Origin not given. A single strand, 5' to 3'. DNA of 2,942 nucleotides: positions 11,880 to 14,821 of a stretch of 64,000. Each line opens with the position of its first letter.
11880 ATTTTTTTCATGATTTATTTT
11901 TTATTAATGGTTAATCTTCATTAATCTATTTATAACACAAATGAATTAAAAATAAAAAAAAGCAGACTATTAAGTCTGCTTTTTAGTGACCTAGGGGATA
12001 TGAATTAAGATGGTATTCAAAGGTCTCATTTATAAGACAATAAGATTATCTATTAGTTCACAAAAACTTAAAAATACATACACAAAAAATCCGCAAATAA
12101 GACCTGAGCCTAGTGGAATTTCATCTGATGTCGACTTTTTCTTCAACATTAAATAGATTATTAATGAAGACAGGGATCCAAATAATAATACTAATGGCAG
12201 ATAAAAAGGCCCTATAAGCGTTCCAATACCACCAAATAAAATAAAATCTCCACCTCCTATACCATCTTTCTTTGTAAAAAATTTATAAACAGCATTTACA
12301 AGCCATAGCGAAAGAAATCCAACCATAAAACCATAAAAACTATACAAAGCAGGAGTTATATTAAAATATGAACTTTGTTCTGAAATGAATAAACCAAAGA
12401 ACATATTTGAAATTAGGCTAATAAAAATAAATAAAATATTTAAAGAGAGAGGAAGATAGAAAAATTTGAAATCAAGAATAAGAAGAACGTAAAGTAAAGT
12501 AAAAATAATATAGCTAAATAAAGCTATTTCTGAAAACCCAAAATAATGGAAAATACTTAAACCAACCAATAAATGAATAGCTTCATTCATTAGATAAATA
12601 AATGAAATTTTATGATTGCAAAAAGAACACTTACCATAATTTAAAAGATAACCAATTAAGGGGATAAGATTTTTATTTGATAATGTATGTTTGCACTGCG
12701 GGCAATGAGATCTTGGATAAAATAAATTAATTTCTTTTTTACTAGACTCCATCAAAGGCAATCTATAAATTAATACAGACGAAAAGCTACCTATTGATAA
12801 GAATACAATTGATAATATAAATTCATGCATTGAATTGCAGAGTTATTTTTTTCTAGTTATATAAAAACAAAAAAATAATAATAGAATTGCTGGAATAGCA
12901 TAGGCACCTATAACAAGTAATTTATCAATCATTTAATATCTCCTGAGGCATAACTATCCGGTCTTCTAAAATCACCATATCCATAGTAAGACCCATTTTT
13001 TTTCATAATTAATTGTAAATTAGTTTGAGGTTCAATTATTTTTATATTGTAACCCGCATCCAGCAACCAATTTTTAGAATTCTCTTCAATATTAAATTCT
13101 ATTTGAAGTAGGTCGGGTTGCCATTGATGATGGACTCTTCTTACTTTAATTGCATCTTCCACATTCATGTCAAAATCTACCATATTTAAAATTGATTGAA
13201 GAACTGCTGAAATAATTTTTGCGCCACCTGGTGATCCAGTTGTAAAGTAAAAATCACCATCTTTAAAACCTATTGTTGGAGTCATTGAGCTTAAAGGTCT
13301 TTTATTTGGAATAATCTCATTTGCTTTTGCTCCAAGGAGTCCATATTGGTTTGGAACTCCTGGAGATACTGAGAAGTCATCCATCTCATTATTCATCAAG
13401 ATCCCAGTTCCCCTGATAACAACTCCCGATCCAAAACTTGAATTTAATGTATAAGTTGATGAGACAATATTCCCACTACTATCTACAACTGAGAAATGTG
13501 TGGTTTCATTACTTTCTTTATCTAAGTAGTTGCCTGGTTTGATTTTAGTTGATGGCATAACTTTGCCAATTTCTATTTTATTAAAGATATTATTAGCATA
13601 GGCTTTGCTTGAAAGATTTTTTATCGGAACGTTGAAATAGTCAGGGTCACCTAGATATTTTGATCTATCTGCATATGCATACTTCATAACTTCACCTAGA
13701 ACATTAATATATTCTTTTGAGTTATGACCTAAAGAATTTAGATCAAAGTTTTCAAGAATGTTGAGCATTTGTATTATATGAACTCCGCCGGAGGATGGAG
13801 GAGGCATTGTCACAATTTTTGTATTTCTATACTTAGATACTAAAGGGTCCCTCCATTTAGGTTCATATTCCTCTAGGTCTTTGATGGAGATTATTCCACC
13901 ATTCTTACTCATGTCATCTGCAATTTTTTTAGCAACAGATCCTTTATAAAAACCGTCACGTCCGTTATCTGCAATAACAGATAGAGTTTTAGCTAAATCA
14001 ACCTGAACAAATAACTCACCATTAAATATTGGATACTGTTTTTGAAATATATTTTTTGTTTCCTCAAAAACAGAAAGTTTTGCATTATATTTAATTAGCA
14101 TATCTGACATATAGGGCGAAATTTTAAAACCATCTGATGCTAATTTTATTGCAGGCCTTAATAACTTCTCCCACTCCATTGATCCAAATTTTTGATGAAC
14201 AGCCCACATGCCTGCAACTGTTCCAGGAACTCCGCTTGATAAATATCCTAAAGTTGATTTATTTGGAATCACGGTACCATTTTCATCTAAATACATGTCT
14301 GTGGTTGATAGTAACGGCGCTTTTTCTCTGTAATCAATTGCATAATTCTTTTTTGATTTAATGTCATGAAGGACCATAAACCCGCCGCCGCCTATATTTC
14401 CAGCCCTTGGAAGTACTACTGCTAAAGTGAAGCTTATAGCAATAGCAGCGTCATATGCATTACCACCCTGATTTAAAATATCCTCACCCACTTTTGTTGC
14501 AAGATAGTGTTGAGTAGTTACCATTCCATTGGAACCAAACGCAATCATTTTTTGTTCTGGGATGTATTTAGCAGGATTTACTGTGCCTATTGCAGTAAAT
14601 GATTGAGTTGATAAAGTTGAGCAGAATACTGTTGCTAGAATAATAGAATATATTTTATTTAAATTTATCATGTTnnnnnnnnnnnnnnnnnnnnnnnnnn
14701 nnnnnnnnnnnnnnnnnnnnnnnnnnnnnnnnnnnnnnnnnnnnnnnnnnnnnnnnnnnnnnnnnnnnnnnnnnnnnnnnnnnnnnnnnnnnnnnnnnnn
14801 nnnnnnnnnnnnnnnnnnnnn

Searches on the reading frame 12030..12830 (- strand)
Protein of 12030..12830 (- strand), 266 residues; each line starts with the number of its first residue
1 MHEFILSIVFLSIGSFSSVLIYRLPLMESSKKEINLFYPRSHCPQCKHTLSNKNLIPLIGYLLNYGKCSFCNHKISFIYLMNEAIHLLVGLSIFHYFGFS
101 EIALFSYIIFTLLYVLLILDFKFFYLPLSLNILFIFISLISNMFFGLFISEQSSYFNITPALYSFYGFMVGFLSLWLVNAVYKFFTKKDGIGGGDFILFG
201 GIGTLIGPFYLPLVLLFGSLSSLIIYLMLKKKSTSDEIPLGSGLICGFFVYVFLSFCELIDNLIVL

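Call 11: search_protein_families(library=pfam, proteins=[window:12030-12830:-], max_evalue=0.01)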
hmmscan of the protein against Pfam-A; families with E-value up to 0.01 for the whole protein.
window:12030-12830:- (266 aa): 2 families
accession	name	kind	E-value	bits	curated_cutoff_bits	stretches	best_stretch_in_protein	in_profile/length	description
PF06750.18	A24_N_bact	-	7e-23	80.9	23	1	11-95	4-82/84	Bacterial Peptidase A24 N-terminal domain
PF01478.23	Peptidase_A24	-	5.3e-12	46.5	26.5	1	108-226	2-103/104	Type IV leader peptidase family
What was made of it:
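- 12030..12830 (-): Prepilin peptidase (GspO/PilD), the missing T2SS component, 8 kb upstream of gspC. Pfam A24_N_bact plus Peptidase_A24 (call 11).
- On Type II secretion system (Gsp): Peptidase A24 at 12030-12830, outside the operon (call 11).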

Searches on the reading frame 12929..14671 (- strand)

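Call 11: search_protein_families(library=pfam, proteins=[window:12929-14671:-], max_evalue=0.01)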
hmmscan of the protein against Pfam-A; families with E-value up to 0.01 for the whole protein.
window:12929-14671:- (580 aa): 1 family
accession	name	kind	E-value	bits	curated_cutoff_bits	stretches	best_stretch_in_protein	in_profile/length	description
PF01019.26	G_glu_transpept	-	3.2e-171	571.1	27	1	64-571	2-511/512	Gamma-glutamyltranspeptidase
